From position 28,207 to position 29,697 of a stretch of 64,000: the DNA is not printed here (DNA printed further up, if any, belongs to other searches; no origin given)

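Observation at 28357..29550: HemE-type uroporphyrinogen decarboxylase with a twin-arginine export signal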

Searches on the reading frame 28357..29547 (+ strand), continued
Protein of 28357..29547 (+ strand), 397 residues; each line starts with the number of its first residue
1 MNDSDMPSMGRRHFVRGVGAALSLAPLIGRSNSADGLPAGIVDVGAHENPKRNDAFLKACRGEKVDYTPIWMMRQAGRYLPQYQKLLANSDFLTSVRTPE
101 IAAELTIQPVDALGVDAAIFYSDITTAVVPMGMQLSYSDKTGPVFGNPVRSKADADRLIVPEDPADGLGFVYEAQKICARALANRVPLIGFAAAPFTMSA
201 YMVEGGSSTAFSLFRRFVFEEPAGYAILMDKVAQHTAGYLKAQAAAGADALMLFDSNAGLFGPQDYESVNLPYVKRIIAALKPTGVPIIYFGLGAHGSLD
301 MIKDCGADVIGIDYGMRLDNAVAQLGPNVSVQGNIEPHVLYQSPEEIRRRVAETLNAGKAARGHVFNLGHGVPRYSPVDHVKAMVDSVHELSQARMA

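Call 34: find_encoding_contigs(protein=P0013, flank=10000, max_places=2)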
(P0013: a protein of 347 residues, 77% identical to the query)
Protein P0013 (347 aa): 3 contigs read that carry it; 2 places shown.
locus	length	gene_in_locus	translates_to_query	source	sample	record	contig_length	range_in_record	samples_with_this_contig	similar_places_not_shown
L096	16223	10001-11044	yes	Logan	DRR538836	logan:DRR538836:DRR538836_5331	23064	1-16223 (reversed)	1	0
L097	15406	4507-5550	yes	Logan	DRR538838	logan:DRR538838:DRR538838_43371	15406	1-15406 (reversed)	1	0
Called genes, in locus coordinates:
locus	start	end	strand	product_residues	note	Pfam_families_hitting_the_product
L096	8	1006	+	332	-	PF02424:ApbE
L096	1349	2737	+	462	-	PF01554:MatE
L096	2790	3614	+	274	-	PF00392:GntR, PF07702:UTRA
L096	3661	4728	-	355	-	PF02775:TPP_enzyme_C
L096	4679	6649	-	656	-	PF01558:POR, PF01855:POR_N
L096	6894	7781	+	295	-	PF01370:Epimerase, PF16363:GDP_Man_Dehyd (faint)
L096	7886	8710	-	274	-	PF02602:HEM4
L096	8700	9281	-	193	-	PF01243:PNPOx_N, PF12900:Pyridox_ox_2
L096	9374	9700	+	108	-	-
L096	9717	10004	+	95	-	PF13237:Fer4_10 (weak), PF14697:Fer4_21 (weak), PF12838:Fer4_7 (faint)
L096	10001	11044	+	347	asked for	PF01208:URO-D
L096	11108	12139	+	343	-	PF01208:URO-D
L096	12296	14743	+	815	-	PF07715:Plug, PF00593:TonB_dep_Rec_b-barrel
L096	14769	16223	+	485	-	?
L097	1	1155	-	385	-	?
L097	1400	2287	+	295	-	PF01370:Epimerase, PF16363:GDP_Man_Dehyd (faint)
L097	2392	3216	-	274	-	PF02602:HEM4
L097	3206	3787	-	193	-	PF01243:PNPOx_N, PF12900:Pyridox_ox_2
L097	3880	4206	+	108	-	-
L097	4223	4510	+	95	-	PF13237:Fer4_10 (weak), PF14697:Fer4_21 (weak), PF12838:Fer4_7 (faint)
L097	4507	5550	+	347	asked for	PF01208:URO-D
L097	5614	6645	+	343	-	PF01208:URO-D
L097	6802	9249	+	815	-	PF07715:Plug, PF00593:TonB_dep_Rec_b-barrel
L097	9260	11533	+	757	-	PF17892:Cadherin_5 (faint), PF17963:Big_9, PF17803:Cadherin_4 (weak), PF17963:Big_9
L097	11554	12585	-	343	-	PF01208:URO-D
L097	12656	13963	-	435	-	PF00890:FAD_binding_2 (weak), PF01134:GIDA (faint), PF01494:FAD_binding_3 (faint), PF03486:HI0933_like (weak), PF07992:Pyr_redox_2, PF12831:FAD_oxidored, PF13450:NAD_binding_8 (faint), PF01266:DAO (weak)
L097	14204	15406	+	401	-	?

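Call 35: find_encoding_contigs(protein=P0016, flank=10000, max_places=2)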
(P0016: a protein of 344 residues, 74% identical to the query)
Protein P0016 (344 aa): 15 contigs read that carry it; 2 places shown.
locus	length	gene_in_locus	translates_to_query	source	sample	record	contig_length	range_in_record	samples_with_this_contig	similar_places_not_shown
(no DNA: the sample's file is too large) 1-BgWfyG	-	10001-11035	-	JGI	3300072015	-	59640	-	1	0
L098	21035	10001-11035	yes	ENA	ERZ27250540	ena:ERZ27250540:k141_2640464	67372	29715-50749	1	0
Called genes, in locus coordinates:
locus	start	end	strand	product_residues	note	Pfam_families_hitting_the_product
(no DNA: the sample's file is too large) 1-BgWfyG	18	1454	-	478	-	PF00890:FAD_binding_2, PF01266:DAO (weak), PF01946:Thi4 (weak), PF03486:HI0933_like (faint), PF12831:FAD_oxidored (weak), PF01593:Amino_oxidase, PF13450:NAD_binding_8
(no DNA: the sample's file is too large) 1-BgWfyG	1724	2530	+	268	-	PF12900:Pyridox_ox_2 (weak), PF01243:PNPOx_N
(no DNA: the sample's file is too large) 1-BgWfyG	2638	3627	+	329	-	PF02424:ApbE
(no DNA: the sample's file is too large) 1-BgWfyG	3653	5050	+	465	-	PF01554:MatE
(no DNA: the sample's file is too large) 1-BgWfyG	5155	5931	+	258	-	PF00392:GntR, PF07702:UTRA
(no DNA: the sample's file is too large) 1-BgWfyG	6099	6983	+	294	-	PF01370:Epimerase, PF02254:TrkA_N (weak), PF13460:NAD_binding_10 (weak), PF16363:GDP_Man_Dehyd (faint)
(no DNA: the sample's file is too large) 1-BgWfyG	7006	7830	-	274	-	PF02602:HEM4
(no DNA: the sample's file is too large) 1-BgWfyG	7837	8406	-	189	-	PF01243:PNPOx_N, PF12900:Pyridox_ox_2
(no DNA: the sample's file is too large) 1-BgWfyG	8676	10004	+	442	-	PF00890:FAD_binding_2 (weak), PF01266:DAO (faint), PF03486:HI0933_like (weak), PF07992:Pyr_redox_2 (weak), PF12831:FAD_oxidored (weak), PF13450:NAD_binding_8 (weak), PF13738:Pyr_redox_3 (faint), PF01494:FAD_binding_3 (weak)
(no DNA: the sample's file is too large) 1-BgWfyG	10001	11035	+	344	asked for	PF01208:URO-D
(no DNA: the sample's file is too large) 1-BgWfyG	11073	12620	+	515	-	PF00496:SBP_bac_5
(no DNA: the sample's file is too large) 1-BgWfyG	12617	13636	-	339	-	PF00005:ABC_tran, PF08352:oligo_HPY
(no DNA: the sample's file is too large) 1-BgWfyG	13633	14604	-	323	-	PF00005:ABC_tran, PF13304:AAA_21 (weak), PF08352:oligo_HPY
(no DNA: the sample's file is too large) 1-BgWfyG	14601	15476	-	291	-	PF12911:OppC_N, PF00528:BPD_transp_1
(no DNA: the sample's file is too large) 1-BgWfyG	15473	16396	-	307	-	PF19300:BPD_transp_1_N, PF00528:BPD_transp_1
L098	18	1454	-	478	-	PF00890:FAD_binding_2, PF01266:DAO (weak), PF01946:Thi4 (weak), PF03486:HI0933_like (faint), PF12831:FAD_oxidored (weak), PF01593:Amino_oxidase, PF13450:NAD_binding_8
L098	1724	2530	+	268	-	PF12900:Pyridox_ox_2 (weak), PF01243:PNPOx_N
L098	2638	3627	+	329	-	PF02424:ApbE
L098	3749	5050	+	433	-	PF01554:MatE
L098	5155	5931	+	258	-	PF00392:GntR, PF07702:UTRA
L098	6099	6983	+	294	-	PF01370:Epimerase, PF02254:TrkA_N (weak), PF13460:NAD_binding_10 (weak), PF16363:GDP_Man_Dehyd (faint)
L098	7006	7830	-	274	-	PF02602:HEM4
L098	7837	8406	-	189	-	PF01243:PNPOx_N, PF12900:Pyridox_ox_2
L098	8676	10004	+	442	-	PF00890:FAD_binding_2 (weak), PF01266:DAO (faint), PF03486:HI0933_like (weak), PF07992:Pyr_redox_2 (weak), PF12831:FAD_oxidored (weak), PF13450:NAD_binding_8 (weak), PF13738:Pyr_redox_3 (faint), PF01494:FAD_binding_3 (weak)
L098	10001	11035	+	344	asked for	PF01208:URO-D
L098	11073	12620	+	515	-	PF00496:SBP_bac_5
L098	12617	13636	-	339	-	PF00005:ABC_tran, PF08352:oligo_HPY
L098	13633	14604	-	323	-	PF00005:ABC_tran, PF13304:AAA_21 (weak), PF08352:oligo_HPY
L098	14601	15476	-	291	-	PF12911:OppC_N, PF00528:BPD_transp_1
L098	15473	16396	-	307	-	PF19300:BPD_transp_1_N, PF00528:BPD_transp_1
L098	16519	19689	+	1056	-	PF07715:Plug, PF00593:TonB_dep_Rec_b-barrel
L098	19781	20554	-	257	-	PF03547:Mem_trans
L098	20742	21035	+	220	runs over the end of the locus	PF01738:DLH, PF00561:Abhydrolase_1 (faint)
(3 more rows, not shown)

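Call 45: search_solved_structures(query=window:28357-29547:+, max_evalue=1e-10, show_alignments=2)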
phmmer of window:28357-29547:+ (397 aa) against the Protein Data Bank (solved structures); distinct sequences matched with E-value up to 1e-10: 21.
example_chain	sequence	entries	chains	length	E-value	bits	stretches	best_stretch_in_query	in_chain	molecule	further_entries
6w2o_A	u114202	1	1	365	3.9e-81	276.1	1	49-393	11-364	Uroporphyrinogen decarboxylase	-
3cyv_A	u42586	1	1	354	4.5e-81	275.9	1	52-393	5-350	Uroporphyrinogen decarboxylase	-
4wsh_A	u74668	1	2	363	2.2e-79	270.4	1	47-393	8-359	Uroporphyrinogen decarboxylase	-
3gw0_A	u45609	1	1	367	4.7e-79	269.3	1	52-393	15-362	Uroporphyrinogen decarboxylase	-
1jpi_A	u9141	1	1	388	2.1e-78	267.1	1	51-393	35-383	UROPORPHYRINOGEN DECARBOXYLASE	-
1r3q_A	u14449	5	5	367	4.4e-78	266.1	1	52-393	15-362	Uroporphyrinogen Decarboxylase | PROTEIN (UROPORPHYRINOGEN DECARBOXYLASE)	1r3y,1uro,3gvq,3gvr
1jph_A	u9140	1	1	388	5.5e-78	265.8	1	51-393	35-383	UROPORPHYRINOGEN DECARBOXYLASE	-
3gw3_A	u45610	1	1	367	6.1e-78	265.6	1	52-393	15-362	Uroporphyrinogen decarboxylase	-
1jpk_A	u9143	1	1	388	7.6e-78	265.3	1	51-393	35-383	UROPORPHYRINOGEN DECARBOXYLASE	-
3gvv_A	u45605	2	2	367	1.2e-77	264.7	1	52-393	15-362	Uroporphyrinogen decarboxylase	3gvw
1r3v_A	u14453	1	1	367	1.6e-77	264.2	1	52-393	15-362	Uroporphyrinogen Decarboxylase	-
1r3w_A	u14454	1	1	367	1.6e-77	264.2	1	52-393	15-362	Uroporphyrinogen Decarboxylase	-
4exq_A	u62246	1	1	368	2.1e-77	263.8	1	52-394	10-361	Uroporphyrinogen decarboxylase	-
1r3r_A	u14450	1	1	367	2.2e-77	263.8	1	52-393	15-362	Uroporphyrinogen Decarboxylase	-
1r3s_A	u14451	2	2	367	4.2e-77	262.9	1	52-393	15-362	Uroporphyrinogen Decarboxylase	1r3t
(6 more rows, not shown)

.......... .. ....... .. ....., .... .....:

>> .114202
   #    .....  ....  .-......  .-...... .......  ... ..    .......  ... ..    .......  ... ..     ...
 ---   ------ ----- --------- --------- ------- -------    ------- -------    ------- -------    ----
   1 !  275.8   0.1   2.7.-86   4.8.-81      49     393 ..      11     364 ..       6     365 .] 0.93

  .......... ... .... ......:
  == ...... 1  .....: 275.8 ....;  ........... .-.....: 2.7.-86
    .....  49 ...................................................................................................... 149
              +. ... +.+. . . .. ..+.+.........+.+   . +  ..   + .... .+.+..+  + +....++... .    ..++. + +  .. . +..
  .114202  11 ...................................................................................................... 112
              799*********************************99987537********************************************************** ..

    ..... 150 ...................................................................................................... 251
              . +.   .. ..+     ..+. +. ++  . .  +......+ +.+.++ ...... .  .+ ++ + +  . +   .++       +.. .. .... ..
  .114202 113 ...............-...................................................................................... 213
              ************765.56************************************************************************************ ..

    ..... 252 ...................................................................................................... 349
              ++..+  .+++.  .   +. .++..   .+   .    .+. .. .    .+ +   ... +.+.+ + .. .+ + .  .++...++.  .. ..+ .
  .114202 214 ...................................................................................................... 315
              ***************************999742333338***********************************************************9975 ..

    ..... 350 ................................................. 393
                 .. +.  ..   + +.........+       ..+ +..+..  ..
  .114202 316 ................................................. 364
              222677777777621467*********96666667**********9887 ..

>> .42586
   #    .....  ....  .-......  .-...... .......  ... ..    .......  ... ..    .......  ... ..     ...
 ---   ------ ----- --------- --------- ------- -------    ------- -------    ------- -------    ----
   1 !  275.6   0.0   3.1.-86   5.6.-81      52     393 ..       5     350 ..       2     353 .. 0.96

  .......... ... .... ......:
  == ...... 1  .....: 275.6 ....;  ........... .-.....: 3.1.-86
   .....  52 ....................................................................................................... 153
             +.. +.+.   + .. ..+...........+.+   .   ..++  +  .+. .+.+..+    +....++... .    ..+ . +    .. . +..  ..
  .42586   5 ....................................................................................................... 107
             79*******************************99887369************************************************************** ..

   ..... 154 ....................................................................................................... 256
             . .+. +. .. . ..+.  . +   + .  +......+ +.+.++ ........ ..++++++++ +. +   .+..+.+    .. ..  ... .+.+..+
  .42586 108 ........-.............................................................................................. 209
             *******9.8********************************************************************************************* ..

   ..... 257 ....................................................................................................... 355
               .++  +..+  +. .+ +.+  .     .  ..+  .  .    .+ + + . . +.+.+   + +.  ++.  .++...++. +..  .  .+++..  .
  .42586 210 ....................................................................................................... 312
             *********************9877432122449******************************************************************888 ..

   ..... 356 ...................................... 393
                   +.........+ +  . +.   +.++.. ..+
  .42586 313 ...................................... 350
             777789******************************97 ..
